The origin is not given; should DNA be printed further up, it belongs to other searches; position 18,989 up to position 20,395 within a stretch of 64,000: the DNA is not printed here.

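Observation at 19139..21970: Glyoxylate-shunt gene pair (malate synthase A plus isocitrate lyase) with elevated GC in a reduced, CPR-like background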

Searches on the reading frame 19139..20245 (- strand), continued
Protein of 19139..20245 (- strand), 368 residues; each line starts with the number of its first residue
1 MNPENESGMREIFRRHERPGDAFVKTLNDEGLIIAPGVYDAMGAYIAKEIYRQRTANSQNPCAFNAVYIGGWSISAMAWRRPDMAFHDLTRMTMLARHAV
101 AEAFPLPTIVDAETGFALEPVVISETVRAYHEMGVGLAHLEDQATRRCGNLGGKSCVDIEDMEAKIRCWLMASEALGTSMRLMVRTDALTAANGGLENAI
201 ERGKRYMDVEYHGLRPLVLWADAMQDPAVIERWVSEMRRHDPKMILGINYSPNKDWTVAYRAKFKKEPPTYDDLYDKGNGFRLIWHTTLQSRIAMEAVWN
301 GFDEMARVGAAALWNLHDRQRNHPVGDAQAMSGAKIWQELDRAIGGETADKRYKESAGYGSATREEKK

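Call 10: find_encoding_contigs(protein=P0009, flank=8000, max_places=2)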
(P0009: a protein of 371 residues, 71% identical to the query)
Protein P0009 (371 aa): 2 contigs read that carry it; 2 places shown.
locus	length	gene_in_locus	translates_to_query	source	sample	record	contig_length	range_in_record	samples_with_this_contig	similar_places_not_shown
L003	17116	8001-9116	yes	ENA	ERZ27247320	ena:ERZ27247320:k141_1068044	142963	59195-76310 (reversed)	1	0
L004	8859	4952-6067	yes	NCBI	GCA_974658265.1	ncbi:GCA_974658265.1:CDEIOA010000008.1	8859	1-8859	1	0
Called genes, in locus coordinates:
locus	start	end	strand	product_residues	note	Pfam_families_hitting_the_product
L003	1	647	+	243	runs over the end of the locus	PF07136:DUF1385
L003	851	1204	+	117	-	PF18902:DUF5658 (weak)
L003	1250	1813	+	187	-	PF01300:Sua5_yciO_yrdC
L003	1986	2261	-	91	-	-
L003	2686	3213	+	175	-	-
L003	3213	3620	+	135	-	-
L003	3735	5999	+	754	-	PF03477:ATP-cone, PF17975:RNR_Alpha, PF21995:RNR-II_ins_dom (weak), PF02867:Ribonuc_red_lgC (faint)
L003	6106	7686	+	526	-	PF20656:MS_N, PF01274:MS_TIM-barrel, PF20659:MS_C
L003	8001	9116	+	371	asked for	PF13714:PEP_mutase, PF00463:ICL (weak)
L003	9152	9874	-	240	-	PF18306:LDcluster4, PF03641:Lysine_decarbox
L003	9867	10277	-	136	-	PF07681:DoxX (weak), PF04224:DUF417 (weak)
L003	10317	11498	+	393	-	PF00342:PGI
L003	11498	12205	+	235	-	PF00005:ABC_tran, PF13304:AAA_21 (faint)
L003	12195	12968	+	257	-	PF00950:ABC-3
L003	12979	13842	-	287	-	PF00487:FA_desaturase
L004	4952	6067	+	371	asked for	PF13714:PEP_mutase, PF00463:ICL (weak)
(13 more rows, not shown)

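Call 11: find_encoding_contigs(protein=P0090, flank=8000, max_places=1)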
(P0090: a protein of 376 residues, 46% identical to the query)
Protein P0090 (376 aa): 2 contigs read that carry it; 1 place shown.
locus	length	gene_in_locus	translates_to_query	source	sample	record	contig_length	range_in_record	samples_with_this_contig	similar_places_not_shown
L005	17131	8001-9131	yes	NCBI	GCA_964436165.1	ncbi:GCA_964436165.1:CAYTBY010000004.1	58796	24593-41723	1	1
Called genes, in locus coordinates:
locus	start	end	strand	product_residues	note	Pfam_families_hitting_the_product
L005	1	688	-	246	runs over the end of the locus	-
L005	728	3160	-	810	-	PF00122:E1-E2_ATPase, PF00702:Hydrolase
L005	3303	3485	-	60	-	-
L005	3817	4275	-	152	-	PF13473:Cupredoxin_1 (weak), PF23509:MSMEG_3727_PQQ-assoc (weak)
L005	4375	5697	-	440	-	-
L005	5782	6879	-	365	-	PF02683:DsbD_TM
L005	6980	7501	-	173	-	-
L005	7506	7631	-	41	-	-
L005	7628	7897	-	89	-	PF13192:Thioredoxin_3 (weak)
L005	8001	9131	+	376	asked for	PF13714:PEP_mutase, PF00463:ICL (weak)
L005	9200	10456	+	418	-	PF01566:Nramp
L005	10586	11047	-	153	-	PF01371:Trp_repressor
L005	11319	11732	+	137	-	-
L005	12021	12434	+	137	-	-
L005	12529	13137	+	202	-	-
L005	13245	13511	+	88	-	-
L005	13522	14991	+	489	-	-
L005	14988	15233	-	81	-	-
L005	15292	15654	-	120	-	-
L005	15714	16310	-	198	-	-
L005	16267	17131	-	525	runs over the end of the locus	PF08309:LVIVD (weak)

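Call 12: find_encoding_contigs(protein=P0073, flank=8000, max_places=1)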
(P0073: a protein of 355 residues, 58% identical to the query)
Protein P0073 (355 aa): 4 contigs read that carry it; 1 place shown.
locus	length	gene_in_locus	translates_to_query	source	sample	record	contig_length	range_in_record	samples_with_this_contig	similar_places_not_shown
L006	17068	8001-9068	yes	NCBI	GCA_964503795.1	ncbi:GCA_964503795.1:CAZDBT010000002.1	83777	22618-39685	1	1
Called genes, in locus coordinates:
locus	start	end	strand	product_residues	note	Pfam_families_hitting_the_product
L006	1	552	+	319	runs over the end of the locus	PF10432:bact-PGI_C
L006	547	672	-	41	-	-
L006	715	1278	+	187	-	PF01300:Sua5_yciO_yrdC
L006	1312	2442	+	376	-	PF01702:TGT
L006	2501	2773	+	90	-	PF03083:MtN3_slv (weak)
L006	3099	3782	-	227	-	PF01479:S4, PF00849:PseudoU_synth_2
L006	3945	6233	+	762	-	PF02867:Ribonuc_red_lgC (faint), PF03477:ATP-cone, PF21995:RNR-II_ins_dom (faint), PF17975:RNR_Alpha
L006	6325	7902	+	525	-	PF20656:MS_N, PF01274:MS_TIM-barrel, PF20659:MS_C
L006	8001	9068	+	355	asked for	PF13714:PEP_mutase, PF00463:ICL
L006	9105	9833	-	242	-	PF18306:LDcluster4, PF03641:Lysine_decarbox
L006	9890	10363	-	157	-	-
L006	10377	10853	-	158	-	PF18920:DUF5671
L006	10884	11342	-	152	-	-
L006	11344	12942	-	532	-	PF01565:FAD_binding_4, PF02913:FAD-oxidase_C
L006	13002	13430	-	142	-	PF10648:Gmad2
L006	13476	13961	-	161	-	PF13473:Cupredoxin_1, PF00127:Copper-bind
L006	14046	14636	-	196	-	PF01725:Ham1p_like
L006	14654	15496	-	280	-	PF01261:AP_endonuc_2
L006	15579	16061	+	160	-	-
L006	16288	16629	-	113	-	PF01588:tRNA_bind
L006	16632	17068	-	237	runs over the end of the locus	PF20260:PUA_4, PF04452:Methyltrans_RNA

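Call 13: find_encoding_contigs(protein=P0084, flank=8000, max_places=1)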
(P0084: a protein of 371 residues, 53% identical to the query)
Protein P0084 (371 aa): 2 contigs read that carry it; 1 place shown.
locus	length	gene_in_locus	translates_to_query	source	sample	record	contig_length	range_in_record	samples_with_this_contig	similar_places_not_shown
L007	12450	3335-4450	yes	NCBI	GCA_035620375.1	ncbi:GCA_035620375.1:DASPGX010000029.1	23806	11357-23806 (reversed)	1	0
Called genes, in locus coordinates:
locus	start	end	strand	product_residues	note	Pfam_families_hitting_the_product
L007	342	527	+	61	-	-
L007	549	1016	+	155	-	-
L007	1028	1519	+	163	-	-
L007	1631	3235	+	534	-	PF01274:MS_TIM-barrel, PF20659:MS_C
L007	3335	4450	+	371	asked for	PF13714:PEP_mutase, PF00463:ICL (weak)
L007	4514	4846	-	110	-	PF18898:DUF5654 (weak)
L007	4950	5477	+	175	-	-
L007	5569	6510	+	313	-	PF00092:VWA, PF13519:VWA_2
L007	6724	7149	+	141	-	-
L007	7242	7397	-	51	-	-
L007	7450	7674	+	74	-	-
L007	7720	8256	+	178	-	PF00929:RNase_T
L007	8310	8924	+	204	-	PF05198:IF3_N, PF00707:IF3_C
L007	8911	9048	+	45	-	-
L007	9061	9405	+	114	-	PF00453:Ribosomal_L20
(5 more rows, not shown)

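Call 14: find_encoding_contigs(protein=P0001, flank=10000, max_places=1)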
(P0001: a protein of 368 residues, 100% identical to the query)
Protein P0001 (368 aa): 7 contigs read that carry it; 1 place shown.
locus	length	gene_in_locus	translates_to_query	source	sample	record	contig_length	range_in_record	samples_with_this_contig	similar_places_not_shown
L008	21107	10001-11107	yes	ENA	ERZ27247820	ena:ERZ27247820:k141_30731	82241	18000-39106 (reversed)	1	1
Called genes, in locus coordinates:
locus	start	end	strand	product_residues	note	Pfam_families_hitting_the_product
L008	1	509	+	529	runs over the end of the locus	PF03717:PBP_dimer, PF00905:Transpeptidase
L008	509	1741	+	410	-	PF08245:Mur_ligase_M, PF02875:Mur_ligase_C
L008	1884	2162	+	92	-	-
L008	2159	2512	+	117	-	-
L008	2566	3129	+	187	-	PF01300:Sua5_yciO_yrdC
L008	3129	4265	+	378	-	PF01702:TGT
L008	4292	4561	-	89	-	-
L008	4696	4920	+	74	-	-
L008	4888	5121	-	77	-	-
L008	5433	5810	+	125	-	-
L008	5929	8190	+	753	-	PF03477:ATP-cone, PF17975:RNR_Alpha, PF21995:RNR-II_ins_dom (faint), PF02867:Ribonuc_red_lgC (faint)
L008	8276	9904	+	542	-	PF20656:MS_N, PF01274:MS_TIM-barrel, PF20659:MS_C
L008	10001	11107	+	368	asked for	PF13714:PEP_mutase, PF00463:ICL (weak)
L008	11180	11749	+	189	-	PF02545:Maf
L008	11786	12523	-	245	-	PF18306:LDcluster4, PF03641:Lysine_decarbox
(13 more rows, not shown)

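Call 24: predict_structure(alignment_id=A1)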
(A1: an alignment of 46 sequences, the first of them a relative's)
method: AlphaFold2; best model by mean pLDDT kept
length: 368 residues; sequences in the alignment: 46
mean_pLDDT: 92.2   pTM: 0.90
mean pLDDT of the five models: 92.2, 91.7, 91.6, 90.8, 89.7
residues with pLDDT >= 90: 299; 70-90: 45; 50-70: 24; < 50: 0
segments of 3 or more residues with pLDDT < 50: none
pLDDT, mean of each block of 10 residues (from residue 1): 71 94 98 98 98 89 96 94 87 96 98 71 94 97 79 89 96 98 96 96 99 98 93 98 97 86 97 97 97 97 98 96 92 92 94 79 61
secondary structure, 60 per line:
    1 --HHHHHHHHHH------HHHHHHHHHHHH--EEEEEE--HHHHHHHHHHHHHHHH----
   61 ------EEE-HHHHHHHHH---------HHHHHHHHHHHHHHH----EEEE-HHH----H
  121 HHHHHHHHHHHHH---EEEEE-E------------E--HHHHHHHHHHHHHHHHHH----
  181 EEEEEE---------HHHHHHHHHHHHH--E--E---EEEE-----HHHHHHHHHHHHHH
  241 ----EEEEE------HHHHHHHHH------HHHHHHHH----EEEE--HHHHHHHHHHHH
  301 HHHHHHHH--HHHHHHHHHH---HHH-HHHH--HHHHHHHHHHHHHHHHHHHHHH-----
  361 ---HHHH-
elements in order: H3-12 H19-30 E33-38 H41-56 E67-69 H71-79 H89-103 E108-111 H120-133 E137-141 H159-176 E181-186 H196-208 E218-221 H227-240 E245-249 H256-264 H271-278 E283-286 H289-308 H311-320 H328-331 H334-355 H364-367
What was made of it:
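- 19139..20245 (-): Compact ICL-like lyase gene (368 aa), a CPR-restricted offshoot of the haloarchaeal-type short isocitrate lyases. The AF2 model has pLDDT 92 (call 24).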

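Call 27: fold_search(model_id=the predicted structure, library=pdb)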
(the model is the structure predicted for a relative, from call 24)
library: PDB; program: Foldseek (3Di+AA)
matches with E <= 10: 1648; with E <= 0.001: 308
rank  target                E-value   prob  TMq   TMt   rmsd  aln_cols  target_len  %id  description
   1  3fa3_A                2.8e-19  1.00  0.70  0.85   3.3       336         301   21  Crystal structure of 2,3-dimethylmalate lyase, a PEP mutase/isocitrate lyase superfamily member, trigonal crystal form (released 2009-01-27)
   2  3fa3_L                3.8e-19  1.00  0.72  0.88   2.9       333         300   22  Crystal structure of 2,3-dimethylmalate lyase, a PEP mutase/isocitrate lyase superfamily member, trigonal crystal form (released 2009-01-27)
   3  3fa3_I                1.0e-18  1.00  0.71  0.86   3.1       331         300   22  Crystal structure of 2,3-dimethylmalate lyase, a PEP mutase/isocitrate lyase superfamily member, trigonal crystal form (released 2009-01-27)
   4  5dql_A                1.5e-18  1.00  0.71  0.61   5.2       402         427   18  Crystal Structure of 2-vinyl glyoxylate modified isocitrate lyase from Mycobacterium tuberculosis (released 2016-09-14)
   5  3fa3_B                1.7e-18  1.00  0.72  0.86   2.9       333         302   21  Crystal structure of 2,3-dimethylmalate lyase, a PEP mutase/isocitrate lyase superfamily member, trigonal crystal form (released 2009-01-27)
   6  3m0j                  1.9e-18  1.00  0.69  0.85   3.4       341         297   25  Structure of oxaloacetate acetylhydrolase in complex with the inhibitor 3,3-difluorooxalacetate (released 2010-06-16)
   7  7cmy_A                2.4e-18  1.00  0.72  0.64   7.3       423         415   19  Isocitrate lyase from Bacillus cereus ATCC 14579 in complex with Magnessium ion, glyoxylate, and succinate (released 2021-08-04)
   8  3oq8_B                2.6e-18  1.00  0.71  0.62   7.7       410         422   20  Crystal structure of isocitrate lyase from Brucella melitensis, bound to the product mimic malonate (released 2010-09-15)
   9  3oq8_A                3.1e-18  1.00  0.71  0.62   7.6       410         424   20  Crystal structure of isocitrate lyase from Brucella melitensis, bound to the product mimic malonate (released 2010-09-15)
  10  6xpp_C                3.5e-18  1.00  0.71  0.62   5.5       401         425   18  Crystal structure of itaconate modified Mycobaterium tuberculosis isocitrate lyase (released 2020-10-21)
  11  6c4a_A                3.7e-18  1.00  0.70  0.61   4.7       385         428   18  Crystal structure of 3-nitropropionate modified isocitrate lyase from Mycobacterium tuberculosis with pyruvate (released 2018-06-06)
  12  1f8i_A                3.7e-18  1.00  0.69  0.60   4.8       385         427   18  CRYSTAL STRUCTURE OF ISOCITRATE LYASE:NITROPROPIONATE:GLYOXYLATE COMPLEX FROM MYCOBACTERIUM TUBERCULOSIS (released 2000-12-30)
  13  7rbx_C                3.7e-18  1.00  0.71  0.62   7.7       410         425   20  Crystal structure of isocitrate lyase and phosphorylmutase:isocitrate lyase from Brucella melitensis biovar Abortus 23 (released 2021-10-06)
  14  7cmx_D                4.7e-18  1.00  0.73  0.65   7.0       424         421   19  Isocitrate lyase from Bacillus cereus ATCC 14579 (released 2021-08-04)
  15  6xpp_B                5.0e-18  1.00  0.73  0.64   4.7       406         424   18  Crystal structure of itaconate modified Mycobaterium tuberculosis isocitrate lyase (released 2020-10-21)
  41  1f61_A                1.1e-16  1.00  0.69  0.61   5.2       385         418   18  CRYSTAL STRUCTURE OF ISOCITRATE LYASE FROM MYCOBACTERIUM TUBERCULOSIS (released 2000-08-30)
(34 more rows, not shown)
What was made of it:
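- It matches ICL, DMML and OAH structures at TM about 0.7 (calls 24, 27).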

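Call 28: search_solved_structures(query=A1, max_evalue=0.001, show_alignments=5)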
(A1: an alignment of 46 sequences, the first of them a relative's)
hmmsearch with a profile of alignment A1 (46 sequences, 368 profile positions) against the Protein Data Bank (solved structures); distinct sequences matched with E-value up to 0.001: 45.
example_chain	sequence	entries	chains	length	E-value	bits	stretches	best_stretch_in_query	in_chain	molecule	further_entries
3fa3_A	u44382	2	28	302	1.4e-32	116.2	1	31-205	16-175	2,3-dimethylmalate lyase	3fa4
3eoo_A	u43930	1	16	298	5.2e-32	114.3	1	52-215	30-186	Methylisocitrate lyase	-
3lye_A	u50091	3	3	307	1e-31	113.3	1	25-207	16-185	Oxaloacetate acetyl hydrolase | Oxaloacetate acetylhydrolase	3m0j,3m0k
1o5q_A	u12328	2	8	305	8.9e-31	110.2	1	20-217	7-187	Probable methylisocitrate lyase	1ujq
4iqd_A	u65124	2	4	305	2e-29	105.8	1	19-222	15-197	Carboxyvinyl-carboxyphosphonate phosphorylmutase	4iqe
1mum_A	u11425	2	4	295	3.2e-29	105.1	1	21-219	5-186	2-methylisocitrate lyase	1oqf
9hgk_A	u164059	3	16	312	3.8e-28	101.6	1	23-213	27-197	2-methylisocitrate lyase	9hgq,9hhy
9hra_A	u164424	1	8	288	4.5e-28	101.3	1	54-213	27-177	2-methylisocitrate lyase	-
1xg3_A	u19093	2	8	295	2.5e-27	98.8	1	21-219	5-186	Probable methylisocitrate lyase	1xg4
6t4v_C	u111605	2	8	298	3.2e-27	98.5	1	33-208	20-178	2-methylisocitrate lyase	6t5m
9hgo_A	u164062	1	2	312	3.6e-27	98.3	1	23-213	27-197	2-methylisocitrate lyase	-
9hhs_A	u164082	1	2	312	4.6e-27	98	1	23-213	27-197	2-methylisocitrate lyase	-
1zlp_A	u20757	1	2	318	7.9e-25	90.6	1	25-211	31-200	petal death protein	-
3i4e_A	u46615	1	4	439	4e-23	85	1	108-194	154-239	Isocitrate lyase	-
1igw_A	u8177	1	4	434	5.7e-23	84.5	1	105-193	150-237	Isocitrate lyase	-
1f61_A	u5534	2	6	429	2.7e-21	79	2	99-194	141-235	ISOCITRATE LYASE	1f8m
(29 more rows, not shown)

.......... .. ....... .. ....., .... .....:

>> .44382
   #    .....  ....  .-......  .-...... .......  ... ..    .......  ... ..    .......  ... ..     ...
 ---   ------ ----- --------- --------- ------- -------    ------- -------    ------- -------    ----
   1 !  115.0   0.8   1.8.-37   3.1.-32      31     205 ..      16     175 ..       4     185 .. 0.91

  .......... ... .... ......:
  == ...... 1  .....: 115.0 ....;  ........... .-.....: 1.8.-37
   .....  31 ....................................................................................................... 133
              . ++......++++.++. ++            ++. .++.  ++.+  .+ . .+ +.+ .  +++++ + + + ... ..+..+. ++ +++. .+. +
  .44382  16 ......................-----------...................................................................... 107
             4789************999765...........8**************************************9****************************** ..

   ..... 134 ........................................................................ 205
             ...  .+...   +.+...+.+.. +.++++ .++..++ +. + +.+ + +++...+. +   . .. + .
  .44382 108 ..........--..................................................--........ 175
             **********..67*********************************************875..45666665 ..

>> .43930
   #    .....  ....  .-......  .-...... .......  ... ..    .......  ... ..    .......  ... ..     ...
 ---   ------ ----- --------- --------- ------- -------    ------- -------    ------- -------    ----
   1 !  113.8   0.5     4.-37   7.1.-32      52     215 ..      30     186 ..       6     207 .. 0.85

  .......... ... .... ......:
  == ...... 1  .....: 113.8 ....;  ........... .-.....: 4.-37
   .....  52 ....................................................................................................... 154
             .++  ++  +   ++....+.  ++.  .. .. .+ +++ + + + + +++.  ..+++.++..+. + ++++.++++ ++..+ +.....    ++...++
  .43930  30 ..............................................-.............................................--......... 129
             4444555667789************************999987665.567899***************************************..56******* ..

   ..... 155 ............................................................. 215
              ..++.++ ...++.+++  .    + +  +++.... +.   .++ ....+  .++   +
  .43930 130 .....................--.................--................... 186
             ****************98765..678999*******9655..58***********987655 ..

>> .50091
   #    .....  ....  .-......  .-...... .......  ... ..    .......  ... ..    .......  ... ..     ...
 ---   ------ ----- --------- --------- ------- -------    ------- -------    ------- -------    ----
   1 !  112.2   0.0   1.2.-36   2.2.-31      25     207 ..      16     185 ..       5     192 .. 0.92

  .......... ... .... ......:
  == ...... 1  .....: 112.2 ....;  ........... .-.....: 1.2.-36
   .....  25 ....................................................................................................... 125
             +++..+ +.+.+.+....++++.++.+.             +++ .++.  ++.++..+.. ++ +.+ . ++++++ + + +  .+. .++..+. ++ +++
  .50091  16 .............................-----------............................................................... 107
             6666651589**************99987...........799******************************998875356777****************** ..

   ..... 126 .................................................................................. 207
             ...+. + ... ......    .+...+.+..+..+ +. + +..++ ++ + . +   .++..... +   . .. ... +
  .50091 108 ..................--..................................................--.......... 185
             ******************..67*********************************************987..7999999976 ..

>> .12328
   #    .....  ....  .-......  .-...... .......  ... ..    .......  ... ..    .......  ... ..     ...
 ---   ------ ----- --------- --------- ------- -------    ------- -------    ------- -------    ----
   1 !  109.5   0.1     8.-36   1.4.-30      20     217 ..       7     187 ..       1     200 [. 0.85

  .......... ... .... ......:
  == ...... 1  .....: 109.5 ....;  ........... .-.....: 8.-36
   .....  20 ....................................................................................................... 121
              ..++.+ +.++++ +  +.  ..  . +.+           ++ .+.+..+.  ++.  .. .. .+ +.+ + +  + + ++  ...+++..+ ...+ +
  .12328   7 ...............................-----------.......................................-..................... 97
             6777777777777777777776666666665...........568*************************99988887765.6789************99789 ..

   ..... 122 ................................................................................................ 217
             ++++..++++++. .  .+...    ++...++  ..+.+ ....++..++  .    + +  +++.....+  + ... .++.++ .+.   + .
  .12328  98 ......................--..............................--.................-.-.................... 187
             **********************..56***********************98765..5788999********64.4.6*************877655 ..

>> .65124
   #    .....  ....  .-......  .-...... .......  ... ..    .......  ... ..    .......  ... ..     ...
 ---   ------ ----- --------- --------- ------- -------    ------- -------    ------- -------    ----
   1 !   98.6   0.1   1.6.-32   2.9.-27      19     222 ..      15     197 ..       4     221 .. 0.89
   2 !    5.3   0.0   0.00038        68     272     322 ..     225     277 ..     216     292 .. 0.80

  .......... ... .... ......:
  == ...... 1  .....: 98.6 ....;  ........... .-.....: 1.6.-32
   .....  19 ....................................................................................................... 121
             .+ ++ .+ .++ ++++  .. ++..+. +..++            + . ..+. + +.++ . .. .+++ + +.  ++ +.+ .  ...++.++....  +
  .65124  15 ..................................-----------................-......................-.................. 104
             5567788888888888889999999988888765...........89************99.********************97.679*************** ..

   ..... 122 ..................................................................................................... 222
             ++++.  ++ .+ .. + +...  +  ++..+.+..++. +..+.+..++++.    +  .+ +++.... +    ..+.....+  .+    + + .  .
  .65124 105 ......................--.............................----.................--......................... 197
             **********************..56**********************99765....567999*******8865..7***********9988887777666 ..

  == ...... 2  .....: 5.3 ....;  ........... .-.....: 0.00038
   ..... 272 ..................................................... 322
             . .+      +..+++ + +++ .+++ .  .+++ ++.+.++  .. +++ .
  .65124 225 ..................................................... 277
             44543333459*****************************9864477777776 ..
